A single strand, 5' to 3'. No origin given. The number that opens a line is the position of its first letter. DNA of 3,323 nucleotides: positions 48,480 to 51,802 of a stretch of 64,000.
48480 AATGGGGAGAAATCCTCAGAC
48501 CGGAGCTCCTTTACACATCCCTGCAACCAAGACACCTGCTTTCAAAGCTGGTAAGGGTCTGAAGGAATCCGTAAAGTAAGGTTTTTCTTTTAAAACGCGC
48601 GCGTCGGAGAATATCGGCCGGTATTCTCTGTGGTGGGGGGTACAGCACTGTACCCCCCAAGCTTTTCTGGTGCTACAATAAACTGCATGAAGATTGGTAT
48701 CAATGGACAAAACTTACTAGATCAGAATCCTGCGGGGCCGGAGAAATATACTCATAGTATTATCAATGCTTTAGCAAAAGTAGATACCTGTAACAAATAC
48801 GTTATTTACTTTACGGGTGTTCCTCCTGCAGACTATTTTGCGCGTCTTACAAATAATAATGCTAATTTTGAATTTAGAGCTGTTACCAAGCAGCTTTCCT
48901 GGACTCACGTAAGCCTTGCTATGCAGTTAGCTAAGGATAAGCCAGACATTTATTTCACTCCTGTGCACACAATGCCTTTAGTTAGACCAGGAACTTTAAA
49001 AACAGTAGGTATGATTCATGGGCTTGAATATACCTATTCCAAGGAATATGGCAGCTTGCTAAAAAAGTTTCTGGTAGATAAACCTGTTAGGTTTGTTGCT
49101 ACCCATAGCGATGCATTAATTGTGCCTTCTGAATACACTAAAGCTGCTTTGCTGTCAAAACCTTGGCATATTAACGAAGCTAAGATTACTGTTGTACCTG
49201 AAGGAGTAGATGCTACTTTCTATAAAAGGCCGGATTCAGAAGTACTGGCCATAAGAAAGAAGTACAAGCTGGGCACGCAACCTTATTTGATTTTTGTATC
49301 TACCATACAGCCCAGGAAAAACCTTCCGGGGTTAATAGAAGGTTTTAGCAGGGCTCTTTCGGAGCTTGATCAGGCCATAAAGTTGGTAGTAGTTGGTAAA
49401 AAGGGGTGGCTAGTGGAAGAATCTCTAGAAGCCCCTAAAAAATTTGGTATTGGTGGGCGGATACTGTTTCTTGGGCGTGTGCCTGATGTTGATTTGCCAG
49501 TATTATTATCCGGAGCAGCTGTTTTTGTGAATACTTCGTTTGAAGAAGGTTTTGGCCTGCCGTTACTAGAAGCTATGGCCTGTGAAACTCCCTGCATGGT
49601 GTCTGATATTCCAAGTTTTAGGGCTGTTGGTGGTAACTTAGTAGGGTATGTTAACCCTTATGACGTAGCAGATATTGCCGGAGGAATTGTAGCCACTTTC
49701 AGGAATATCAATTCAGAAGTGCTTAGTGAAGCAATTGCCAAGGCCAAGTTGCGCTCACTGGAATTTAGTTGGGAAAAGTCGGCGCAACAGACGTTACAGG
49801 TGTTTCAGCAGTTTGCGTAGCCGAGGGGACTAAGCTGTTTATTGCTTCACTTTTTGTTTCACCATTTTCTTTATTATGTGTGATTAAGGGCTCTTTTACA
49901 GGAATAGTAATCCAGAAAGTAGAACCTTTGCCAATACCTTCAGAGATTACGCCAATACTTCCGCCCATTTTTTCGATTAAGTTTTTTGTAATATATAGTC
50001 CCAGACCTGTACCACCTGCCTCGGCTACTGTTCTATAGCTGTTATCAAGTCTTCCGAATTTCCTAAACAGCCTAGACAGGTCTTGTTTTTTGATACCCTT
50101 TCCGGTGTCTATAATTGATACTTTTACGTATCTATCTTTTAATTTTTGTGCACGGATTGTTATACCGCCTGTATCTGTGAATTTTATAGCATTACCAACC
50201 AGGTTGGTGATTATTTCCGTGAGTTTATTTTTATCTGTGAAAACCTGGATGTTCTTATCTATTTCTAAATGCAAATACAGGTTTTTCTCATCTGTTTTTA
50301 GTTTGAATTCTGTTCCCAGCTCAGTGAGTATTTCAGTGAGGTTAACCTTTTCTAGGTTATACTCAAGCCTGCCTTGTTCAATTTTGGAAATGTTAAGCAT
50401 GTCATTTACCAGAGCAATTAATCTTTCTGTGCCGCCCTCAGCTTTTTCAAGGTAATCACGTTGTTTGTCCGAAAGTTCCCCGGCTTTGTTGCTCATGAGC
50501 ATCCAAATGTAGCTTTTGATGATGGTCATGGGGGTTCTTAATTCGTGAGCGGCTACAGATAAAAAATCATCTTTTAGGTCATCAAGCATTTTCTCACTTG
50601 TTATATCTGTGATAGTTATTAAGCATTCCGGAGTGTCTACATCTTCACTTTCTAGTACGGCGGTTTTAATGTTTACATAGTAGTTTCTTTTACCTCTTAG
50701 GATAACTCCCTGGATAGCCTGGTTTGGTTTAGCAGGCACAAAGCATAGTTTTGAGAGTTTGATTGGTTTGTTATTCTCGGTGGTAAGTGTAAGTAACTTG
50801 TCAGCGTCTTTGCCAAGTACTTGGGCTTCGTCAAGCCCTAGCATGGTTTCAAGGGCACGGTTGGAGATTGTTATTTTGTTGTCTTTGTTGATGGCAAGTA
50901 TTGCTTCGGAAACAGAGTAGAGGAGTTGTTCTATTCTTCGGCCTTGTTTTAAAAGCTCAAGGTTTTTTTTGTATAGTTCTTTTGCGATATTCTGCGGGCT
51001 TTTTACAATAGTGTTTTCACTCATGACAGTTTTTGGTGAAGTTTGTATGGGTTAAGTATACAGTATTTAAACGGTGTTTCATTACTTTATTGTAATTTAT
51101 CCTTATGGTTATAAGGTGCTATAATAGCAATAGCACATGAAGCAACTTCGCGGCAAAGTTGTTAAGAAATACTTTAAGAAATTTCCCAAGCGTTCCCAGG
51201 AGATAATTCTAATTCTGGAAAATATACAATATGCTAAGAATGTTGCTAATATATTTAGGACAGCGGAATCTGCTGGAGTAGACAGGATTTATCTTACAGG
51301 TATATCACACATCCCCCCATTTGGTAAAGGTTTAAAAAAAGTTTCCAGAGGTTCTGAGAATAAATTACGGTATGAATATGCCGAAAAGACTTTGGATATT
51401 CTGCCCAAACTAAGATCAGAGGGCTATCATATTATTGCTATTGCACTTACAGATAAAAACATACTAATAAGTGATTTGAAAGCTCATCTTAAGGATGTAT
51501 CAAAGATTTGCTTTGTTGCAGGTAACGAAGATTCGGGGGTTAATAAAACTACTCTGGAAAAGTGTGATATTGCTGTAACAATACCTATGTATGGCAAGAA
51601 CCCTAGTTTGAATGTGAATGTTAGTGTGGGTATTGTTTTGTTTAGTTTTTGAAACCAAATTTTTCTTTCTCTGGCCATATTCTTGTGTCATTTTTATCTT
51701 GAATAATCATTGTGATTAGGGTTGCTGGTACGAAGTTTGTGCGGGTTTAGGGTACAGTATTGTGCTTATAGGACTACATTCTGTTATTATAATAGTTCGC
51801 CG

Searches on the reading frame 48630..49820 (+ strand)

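Call 16: search_protein_families(library=pfam, proteins=[window:48630-49820:+], max_evalue=1)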
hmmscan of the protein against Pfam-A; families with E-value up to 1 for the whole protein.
window:48630-49820:+ (396 aa): 6 families
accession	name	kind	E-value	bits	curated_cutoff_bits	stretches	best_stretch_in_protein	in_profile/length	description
PF00534.26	Glycos_transf_1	-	4.6e-26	91.8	26.4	1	208-353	5-152/172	Glycosyl transferases group 1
PF13692.12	Glyco_trans_1_4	-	3.2e-21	76.5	27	1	218-356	2-139/142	Glycosyl transferases group 1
PF13439.12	Glyco_transf_4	-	9e-11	42.5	28.5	1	36-195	3-168/170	Glycosyltransferase Family 4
PF20706.3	GT4-conflict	-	5.1e-05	22.9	26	1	292-326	278-312/385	Family 4 Glycosyltransferase in conflict systems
PF13524.12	Glyco_trans_1_2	-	0.0019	18.6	25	1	241-349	7-107/144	Glycosyl transferase-like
PF13579.12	Glyco_trans_4_4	-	0.003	18.3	29.7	1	125-191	97-157/158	Glycosyl transferase 4-like domain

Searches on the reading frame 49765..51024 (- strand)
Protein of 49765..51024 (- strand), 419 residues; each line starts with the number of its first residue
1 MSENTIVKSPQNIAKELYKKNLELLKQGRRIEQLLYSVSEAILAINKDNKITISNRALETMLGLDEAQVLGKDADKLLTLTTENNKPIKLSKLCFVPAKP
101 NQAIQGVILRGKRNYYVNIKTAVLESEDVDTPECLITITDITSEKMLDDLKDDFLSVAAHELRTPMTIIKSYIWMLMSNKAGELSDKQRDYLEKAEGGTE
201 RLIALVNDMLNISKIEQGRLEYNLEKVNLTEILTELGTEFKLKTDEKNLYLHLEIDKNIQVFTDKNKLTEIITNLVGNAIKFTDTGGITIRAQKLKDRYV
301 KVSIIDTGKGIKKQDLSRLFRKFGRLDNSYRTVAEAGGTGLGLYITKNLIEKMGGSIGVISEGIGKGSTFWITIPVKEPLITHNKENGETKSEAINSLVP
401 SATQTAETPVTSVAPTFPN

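Call 16: search_protein_families(library=pfam, proteins=[window:49765-51024:-], max_evalue=1)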
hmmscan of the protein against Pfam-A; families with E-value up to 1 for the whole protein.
window:49765-51024:- (419 aa): 10 families
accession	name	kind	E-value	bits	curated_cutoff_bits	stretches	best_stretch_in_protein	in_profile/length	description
PF02518.31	HATPase_c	-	5.5e-27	94.8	26.4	1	264-377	2-110/111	Histidine kinase-, DNA gyrase B-, and HSP90-like ATPase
PF00512.31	HisKA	-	1.7e-17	63.6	26.9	1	151-218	2-66/66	His Kinase A (phospho-acceptor) domain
PF13426.13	PAS_9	-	2.1e-06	28.4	27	1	40-142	2-102/103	PAS domain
PF00989.32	PAS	-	1.2e-05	25.7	22.6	1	30-74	2-46/113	PAS fold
PF13589.12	HATPase_c_3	-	0.00032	21.2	25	1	270-344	5-78/137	Histidine kinase-, DNA gyrase B-, and HSP90-like ATPase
PF13581.12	HATPase_c_2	-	0.0013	19.1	27.4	1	268-353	36-112/127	Histidine kinase-like ATPase domain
PF12860.13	PAS_7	-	0.0022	18.6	27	1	37-86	3-53/115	PAS fold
PF16110.10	DUF4828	-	0.012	16.5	23.3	1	245-298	11-64/79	Domain of unknown function (DUF4828)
PF20002.4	fvmX3-analog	-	0.17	12.5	27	1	243-296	13-66/89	FtsH ternary system domain X3-analog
PF08448.16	PAS_4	-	0.28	11.8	23.1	1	37-81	3-47/110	PAS fold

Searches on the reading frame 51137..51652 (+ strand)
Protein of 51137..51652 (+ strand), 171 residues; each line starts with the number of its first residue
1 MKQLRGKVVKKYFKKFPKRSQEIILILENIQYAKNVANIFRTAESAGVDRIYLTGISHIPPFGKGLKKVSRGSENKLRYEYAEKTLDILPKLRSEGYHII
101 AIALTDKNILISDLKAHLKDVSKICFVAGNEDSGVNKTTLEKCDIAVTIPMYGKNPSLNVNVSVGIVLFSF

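Call 16: search_protein_families(library=pfam, proteins=[window:51137-51652:+], max_evalue=1)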
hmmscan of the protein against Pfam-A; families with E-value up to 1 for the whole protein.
window:51137-51652:+ (171 aa): 2 families
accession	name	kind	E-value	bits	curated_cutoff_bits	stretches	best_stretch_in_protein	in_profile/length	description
PF00588.24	SpoU_methylase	-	1.3e-32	113.3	29.7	1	23-169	2-142/142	SpoU rRNA Methylase family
PF05289.16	BLYB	-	0.028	15.1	25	1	34-123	13-102/120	Borrelia hemolysin accessory protein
